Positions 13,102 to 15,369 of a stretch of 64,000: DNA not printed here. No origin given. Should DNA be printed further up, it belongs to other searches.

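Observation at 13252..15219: Penta-heme c-type cytochrome exported by the type IX secretion system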

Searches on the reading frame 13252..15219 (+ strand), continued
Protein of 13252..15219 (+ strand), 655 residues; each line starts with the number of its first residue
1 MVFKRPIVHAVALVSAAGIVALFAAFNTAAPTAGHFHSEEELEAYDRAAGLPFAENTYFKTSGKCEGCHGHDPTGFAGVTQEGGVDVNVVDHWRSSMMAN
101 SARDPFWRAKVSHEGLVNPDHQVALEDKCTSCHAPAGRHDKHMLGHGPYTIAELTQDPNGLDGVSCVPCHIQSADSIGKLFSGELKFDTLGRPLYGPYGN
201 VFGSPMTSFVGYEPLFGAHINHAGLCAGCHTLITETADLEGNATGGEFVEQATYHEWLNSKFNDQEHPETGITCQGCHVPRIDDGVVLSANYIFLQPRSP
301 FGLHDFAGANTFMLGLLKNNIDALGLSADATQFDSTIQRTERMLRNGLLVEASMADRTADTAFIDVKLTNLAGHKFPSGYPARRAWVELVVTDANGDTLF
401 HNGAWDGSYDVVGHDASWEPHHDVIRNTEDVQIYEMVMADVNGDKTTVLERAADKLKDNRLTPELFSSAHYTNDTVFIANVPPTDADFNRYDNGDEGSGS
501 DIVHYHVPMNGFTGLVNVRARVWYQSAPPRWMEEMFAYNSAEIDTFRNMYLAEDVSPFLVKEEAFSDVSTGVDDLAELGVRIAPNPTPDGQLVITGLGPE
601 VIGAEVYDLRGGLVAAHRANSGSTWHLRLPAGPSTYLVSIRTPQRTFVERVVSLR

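Call 40: list_cluster_members(proteins=[P0135, P0138, P0171, P0184, P0185, P0199, P0200, P0212, P0221, P0270])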
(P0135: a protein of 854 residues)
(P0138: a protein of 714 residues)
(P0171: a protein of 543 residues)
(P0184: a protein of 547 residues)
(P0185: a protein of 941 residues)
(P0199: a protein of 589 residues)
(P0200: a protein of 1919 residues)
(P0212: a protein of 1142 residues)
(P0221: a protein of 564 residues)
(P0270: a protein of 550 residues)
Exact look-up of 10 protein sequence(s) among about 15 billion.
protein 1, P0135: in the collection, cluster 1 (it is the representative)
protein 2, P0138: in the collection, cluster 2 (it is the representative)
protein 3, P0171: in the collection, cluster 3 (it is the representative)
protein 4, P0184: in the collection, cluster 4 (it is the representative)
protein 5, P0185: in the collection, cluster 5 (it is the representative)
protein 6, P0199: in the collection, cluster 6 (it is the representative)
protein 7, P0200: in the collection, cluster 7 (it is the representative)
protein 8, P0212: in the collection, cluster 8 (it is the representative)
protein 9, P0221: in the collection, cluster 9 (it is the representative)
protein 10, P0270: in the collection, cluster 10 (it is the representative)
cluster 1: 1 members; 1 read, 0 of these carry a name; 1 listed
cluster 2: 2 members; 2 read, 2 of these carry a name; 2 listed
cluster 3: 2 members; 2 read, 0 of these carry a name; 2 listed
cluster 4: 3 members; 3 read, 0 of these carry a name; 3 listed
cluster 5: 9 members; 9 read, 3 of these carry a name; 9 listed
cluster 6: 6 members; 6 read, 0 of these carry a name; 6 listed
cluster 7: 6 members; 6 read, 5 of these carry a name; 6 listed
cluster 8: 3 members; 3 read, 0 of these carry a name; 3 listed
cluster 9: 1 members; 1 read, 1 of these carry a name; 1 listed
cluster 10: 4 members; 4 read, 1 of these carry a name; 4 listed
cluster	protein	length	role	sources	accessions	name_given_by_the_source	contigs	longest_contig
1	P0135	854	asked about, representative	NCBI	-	-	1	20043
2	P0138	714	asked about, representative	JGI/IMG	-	hypothetical protein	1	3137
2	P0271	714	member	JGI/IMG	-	hypothetical protein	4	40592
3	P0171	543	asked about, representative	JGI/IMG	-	-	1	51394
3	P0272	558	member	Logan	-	-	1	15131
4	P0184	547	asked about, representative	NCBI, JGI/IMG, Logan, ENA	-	-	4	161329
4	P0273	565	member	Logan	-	-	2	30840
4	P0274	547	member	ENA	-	-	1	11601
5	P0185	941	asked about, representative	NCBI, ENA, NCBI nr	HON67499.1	MAG TPA: PQQ-dependent sugar dehydrogenase [Phycisphaerae bacterium] | PQQ-dependent sugar dehydrogenase [Phycisphaerae bacterium]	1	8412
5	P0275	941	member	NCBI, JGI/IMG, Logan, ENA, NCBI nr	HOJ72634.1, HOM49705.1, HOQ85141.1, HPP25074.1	MAG TPA: PQQ-dependent sugar dehydrogenase [Phycisphaerae bacterium] | PQQ-dependent sugar dehydrogenase [Phycisphaerae bacterium]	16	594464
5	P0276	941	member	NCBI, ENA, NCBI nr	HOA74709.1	MAG TPA: PQQ-dependent sugar dehydrogenase [Phycisphaerae bacterium] | PQQ-dependent sugar dehydrogenase [Phycisphaerae bacterium]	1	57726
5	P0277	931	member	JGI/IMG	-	-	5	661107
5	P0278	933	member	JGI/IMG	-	-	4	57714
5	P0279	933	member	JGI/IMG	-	-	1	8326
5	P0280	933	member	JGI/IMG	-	-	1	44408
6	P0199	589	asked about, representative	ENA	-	-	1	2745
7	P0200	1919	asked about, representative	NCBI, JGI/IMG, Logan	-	subtilisin-like proprotein convertase family protein/cytochrome c553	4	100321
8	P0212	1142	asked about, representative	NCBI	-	-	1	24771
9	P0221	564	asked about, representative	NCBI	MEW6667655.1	MAG: hypothetical protein AB1512_20800 [Thermodesulfobacteriota bacterium]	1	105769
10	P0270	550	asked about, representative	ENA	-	-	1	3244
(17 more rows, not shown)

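Call 41: search_protein_families(library=pfam, proteins=[P0135, P0138, P0185, P0193, P0196, P0200, P0212, P0223, P0247, P0243], max_evalue=0.0001)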
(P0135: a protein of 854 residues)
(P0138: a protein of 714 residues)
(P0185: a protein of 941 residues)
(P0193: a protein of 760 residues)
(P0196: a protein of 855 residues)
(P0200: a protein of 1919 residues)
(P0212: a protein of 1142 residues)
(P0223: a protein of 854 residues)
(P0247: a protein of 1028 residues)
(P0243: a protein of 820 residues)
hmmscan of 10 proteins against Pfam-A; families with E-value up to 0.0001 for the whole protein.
P0135 (854 aa): 3 families
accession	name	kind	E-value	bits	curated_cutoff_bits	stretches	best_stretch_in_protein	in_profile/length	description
PF18962.6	Por_Secre_tail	-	6.8e-10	39.5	27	1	764-851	1-73/75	Secretion system C-terminal sorting domain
PF14522.11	Cytochrome_C7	-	9.1e-10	38.7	24.8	0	113-163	8-49/67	Cytochrome c7 and related cytochrome c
PF22113.1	Mtrc-MtrF_II-IV_dom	-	4.4e-07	30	30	0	51-164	75-165/176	Outer membrane cytochrome MtrC/MtrF-like, domains II/IV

P0138 (714 aa): 3 families
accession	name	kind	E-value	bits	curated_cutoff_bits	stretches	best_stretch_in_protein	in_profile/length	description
PF14522.11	Cytochrome_C7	-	1.1e-05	25.6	24.8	0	112-167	5-54/67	Cytochrome c7 and related cytochrome c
PF14537.11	Cytochrom_c3_2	-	2.6e-05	25.1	25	0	104-165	13-68/79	Cytochrome c3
PF22113.1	Mtrc-MtrF_II-IV_dom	-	2.8e-05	24.2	30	0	210-264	79-129/176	Outer membrane cytochrome MtrC/MtrF-like, domains II/IV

P0185 (941 aa): 2 families
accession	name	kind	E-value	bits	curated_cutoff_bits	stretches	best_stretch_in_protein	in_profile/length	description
PF07995.17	GSDH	-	1.1e-19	71.4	25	1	69-403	2-325/332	Glucose / Sorbosone dehydrogenase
PF13442.11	Cytochrome_CBB3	-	7.2e-05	23.5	27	0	438-471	12-42/68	Cytochrome C oxidase, cbb3-type, subunit III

P0193 (760 aa): 3 families
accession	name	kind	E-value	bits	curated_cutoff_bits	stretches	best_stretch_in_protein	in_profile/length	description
PF01925.25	TauE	-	2.3e-27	96.6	32.6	1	2-183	62-235/237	Sulfite exporter TauE/SafE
PF13435.11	Cytochrome_C554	-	4.4e-07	31.2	20.8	0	247-356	1-83/84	Cytochrome c554 and c-prime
PF14522.11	Cytochrome_C7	-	2.6e-06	27.6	24.8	0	402-462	33-66/67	Cytochrome c7 and related cytochrome c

P0196 (855 aa): 2 families
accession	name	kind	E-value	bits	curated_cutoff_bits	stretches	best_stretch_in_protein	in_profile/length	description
PF22113.1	Mtrc-MtrF_II-IV_dom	-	3.6e-06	27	30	0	66-175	81-165/176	Outer membrane cytochrome MtrC/MtrF-like, domains II/IV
PF14522.11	Cytochrome_C7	-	3.6e-05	24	24.8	0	66-174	13-67/67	Cytochrome c7 and related cytochrome c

P0200 (1919 aa): 1 family
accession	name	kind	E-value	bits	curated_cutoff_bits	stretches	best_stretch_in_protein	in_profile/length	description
PF13442.11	Cytochrome_CBB3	-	1e-05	26.2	27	0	1747-1822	5-67/68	Cytochrome C oxidase, cbb3-type, subunit III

P0212 (1142 aa): 5 families
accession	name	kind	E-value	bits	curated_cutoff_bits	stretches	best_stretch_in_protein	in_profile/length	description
PF07995.17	GSDH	-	2.8e-38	132.5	25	1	43-291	1-226/332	Glucose / Sorbosone dehydrogenase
PF00754.31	F5_F8_type_C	-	2.1e-22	80.1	28.2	1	458-573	5-122/127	F5/8 type C domain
PF22633.2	F5_F8_type_C_2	-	1.4e-21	77.3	27.8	1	476-561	1-91/91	NedA-like, galactose-binding domain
PF22113.1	Mtrc-MtrF_II-IV_dom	-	5.8e-06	26.4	30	0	596-730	21-148/176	Outer membrane cytochrome MtrC/MtrF-like, domains II/IV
PF14522.11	Cytochrome_C7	-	2.4e-05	24.5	24.8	0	597-711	6-67/67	Cytochrome c7 and related cytochrome c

P0223 (854 aa): 3 families
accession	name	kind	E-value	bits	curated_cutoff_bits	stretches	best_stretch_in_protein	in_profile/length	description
PF22113.1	Mtrc-MtrF_II-IV_dom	-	1.6e-08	34.7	30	0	353-467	77-166/176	Outer membrane cytochrome MtrC/MtrF-like, domains II/IV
PF14522.11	Cytochrome_C7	-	1.4e-05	25.3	24.8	0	515-572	37-66/67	Cytochrome c7 and related cytochrome c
PF14537.11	Cytochrom_c3_2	-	5.7e-05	23.9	25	0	410-466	22-66/79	Cytochrome c3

P0247 (1028 aa): 2 families
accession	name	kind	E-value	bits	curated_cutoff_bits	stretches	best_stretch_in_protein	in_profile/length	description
PF22113.1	Mtrc-MtrF_II-IV_dom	-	1.4e-07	31.6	30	0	54-170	76-167/176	Outer membrane cytochrome MtrC/MtrF-like, domains II/IV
PF14522.11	Cytochrome_C7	-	1e-05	25.7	24.8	0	59-167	13-67/67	Cytochrome c7 and related cytochrome c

P0243 (820 aa): 7 families
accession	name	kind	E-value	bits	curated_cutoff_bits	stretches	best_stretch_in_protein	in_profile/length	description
PF00404.24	Dockerin_1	-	1.1e-08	35.5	22.9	1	763-809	3-56/57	Dockerin type I domain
PF04862.18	DUF642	-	2.6e-07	31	27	1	24-171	1-144/157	Protein of unknown function (DUF642)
PF22113.1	Mtrc-MtrF_II-IV_dom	-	4.8e-06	26.6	30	0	214-325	80-164/176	Outer membrane cytochrome MtrC/MtrF-like, domains II/IV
PF14522.11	Cytochrome_C7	-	9e-06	25.9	24.8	0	210-325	7-67/67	Cytochrome c7 and related cytochrome c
PF14537.11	Cytochrom_c3_2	-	2.2e-05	25.3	25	0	267-325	21-65/79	Cytochrome c3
PF13442.11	Cytochrome_CBB3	-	2.9e-05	24.8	27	0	267-292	6-30/68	Cytochrome C oxidase, cbb3-type, subunit III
PF02412.23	TSP_3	-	8e-05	22.7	25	0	727-748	15-36/36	Thrombospondin type 3 repeat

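Call 49: find_encoding_contigs(protein=window:13252-15219:+, flank=10000, max_places=3)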
Protein window:13252-15219:+ (655 aa): 5 contigs read that carry it; 3 places shown.
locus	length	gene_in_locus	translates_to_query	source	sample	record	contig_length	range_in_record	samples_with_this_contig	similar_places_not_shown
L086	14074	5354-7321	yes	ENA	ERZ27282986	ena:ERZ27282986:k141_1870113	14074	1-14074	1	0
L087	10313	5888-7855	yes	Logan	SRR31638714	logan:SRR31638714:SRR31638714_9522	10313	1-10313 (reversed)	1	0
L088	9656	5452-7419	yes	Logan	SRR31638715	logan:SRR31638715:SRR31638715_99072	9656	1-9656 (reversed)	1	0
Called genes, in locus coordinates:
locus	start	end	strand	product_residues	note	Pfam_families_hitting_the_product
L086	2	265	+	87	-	?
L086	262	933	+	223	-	PF13489:Methyltransf_23, PF13847:Methyltransf_31 (faint), PF08241:Methyltransf_11, PF08242:Methyltransf_12, PF13649:Methyltransf_25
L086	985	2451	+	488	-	-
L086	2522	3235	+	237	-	PF00535:Glycos_transf_2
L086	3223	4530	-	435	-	PF13231:PMT_2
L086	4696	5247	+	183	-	PF18347:DUF5606, PF21186:DUF6852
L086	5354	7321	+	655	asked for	-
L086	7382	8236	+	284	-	PF02517:Rce1-like (weak)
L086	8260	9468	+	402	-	PF04389:Peptidase_M28, PF18962:Por_Secre_tail (faint)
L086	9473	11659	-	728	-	PF00930:DPPIV_N, PF02129:Peptidase_S15 (weak), PF12146:Hydrolase_4 (faint), PF00326:Peptidase_S9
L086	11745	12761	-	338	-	PF01565:FAD_binding_4, PF02873:MurB_C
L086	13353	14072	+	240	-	?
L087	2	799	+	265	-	?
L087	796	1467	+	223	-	PF13489:Methyltransf_23, PF13847:Methyltransf_31 (faint), PF08241:Methyltransf_11, PF08242:Methyltransf_12, PF13649:Methyltransf_25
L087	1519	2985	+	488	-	-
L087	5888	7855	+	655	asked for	-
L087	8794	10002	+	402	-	PF04389:Peptidase_M28, PF18962:Por_Secre_tail (faint)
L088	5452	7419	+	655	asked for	-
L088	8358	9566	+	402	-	PF04389:Peptidase_M28, PF18962:Por_Secre_tail (faint)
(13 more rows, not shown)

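Call 50: fold_search(model_id=the predicted structure, library=pdb)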
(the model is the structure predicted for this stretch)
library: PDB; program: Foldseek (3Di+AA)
matches with E <= 10: 1442; with E <= 0.001: 29
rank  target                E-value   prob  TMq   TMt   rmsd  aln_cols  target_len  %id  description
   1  5ze8                  4.2e-10  1.00  0.35  0.55   7.4       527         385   16  Crystal structure of a penta-heme cytochrome c552 from Thermochromatium tepidum (released 2018-04-25)
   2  6a8p_B                1.3e-06  1.00  0.16  0.16  11.1       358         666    9  Transglutaminase 2 mutant G224V in complex with GTP (released 2018-09-26)
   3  8oxy_A                5.7e-06  1.00  0.16  0.16  11.5       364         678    8  Transglutaminase 3 without calcium in complex with DH patient-derived Fab DH63-B02 (released 2023-10-18)
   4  5mhn_B                6.4e-06  1.00  0.14  0.14  13.4       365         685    5  FXIIIa in complex with the inhibitor ZED2360 (released 2017-12-20)
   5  3ly6_A                7.6e-06  1.00  0.17  0.16  13.3       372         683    9  Crystal structure of human transglutaminase 2 complex with adenosine 5' Triphosphate (released 2010-08-18)
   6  7ptp_A                1.3e-05  1.00  0.18  0.17  12.7       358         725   11  In-situ structure of pentameric S-layer protein (released 2021-12-15)
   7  2w1n                  1.4e-05  0.99  0.11  0.23  12.9       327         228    7  cohesin and fibronectin type-III double module construct from the Clostridium perfringens glycoside hydrolase GH84C (released 2009-02-03)
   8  9a3v_A                1.6e-05  1.00  0.16  0.15  13.9       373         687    8  Predicted model of tissue transglutaminase 2 (TG2) in complex with plasma fibronectin type III modules 14 and 15 (FNII (released 2024-02-02)
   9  5y1a                  1.7e-05  1.00  0.12  0.22  17.3       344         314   13  HBP35 of Porphyromonas gingivalis (released 2018-07-25)
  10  1kv3_A                1.8e-05  1.00  0.16  0.16  11.5       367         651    9  HUMAN TISSUE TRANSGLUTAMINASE IN GDP BOUND FORM (released 2002-03-13)
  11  4kkq_A                2.5e-05  1.00  0.12  0.29  17.1       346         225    9  Crystal structure of Vibrio cholerae RbmA (crystal form 1) (released 2013-05-22)
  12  4kkp_B                2.8e-05  1.00  0.12  0.28  17.6       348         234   10  Crystal structure of Vibrio cholerae RbmA (crystal form 2) (released 2013-05-22)
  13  4kkq_B                3.1e-05  1.00  0.12  0.28  17.5       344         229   10  Crystal structure of Vibrio cholerae RbmA (crystal form 1) (released 2013-05-22)
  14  8tr9                  3.1e-05  0.99  0.15  0.15  11.6       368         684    9  Cryo-EM structure of transglutaminase 2 bound to GDP (released 2024-07-31)
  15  6kzb_A                3.5e-05  1.00  0.17  0.16  13.9       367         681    8  Transglutaminase2 complexed with calcium (released 2020-12-09)
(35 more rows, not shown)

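Call 58: find_encoding_contigs(protein=P0221, flank=8000, max_places=2)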
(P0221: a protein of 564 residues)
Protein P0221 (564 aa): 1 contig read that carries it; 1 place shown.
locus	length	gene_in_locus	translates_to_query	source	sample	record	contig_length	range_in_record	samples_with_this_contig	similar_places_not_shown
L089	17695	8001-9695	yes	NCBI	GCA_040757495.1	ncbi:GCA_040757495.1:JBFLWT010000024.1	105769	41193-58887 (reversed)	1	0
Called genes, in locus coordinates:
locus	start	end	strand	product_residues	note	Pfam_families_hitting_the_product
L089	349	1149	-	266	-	PF00528:BPD_transp_1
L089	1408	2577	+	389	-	PF00089:Trypsin, PF13365:Trypsin_2, PF13180:PDZ_2 (weak)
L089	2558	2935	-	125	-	-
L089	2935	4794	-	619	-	PF02730:AFOR_N, PF01314:AFOR_C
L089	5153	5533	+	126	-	PF00376:MerR, PF13411:MerR_1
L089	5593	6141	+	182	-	PF05573:NosL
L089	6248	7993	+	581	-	PF07732:Cu-oxidase_3, PF00394:Cu-oxidase, PF07731:Cu-oxidase_2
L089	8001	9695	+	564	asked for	-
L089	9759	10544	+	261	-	PF02463:SMC_N (weak), PF00005:ABC_tran, PF25199:nSTAND_NTPase5 (faint), PF13304:AAA_21 (faint)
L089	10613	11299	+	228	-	-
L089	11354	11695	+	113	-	-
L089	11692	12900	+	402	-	PF02687:FtsX (weak)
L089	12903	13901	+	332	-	-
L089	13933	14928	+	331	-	PF25954:Beta-barrel_RND_2, PF25967:RND-MFP_C (weak), PF25975:CzcB_C (weak)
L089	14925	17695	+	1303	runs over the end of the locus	PF00873:ACR_tran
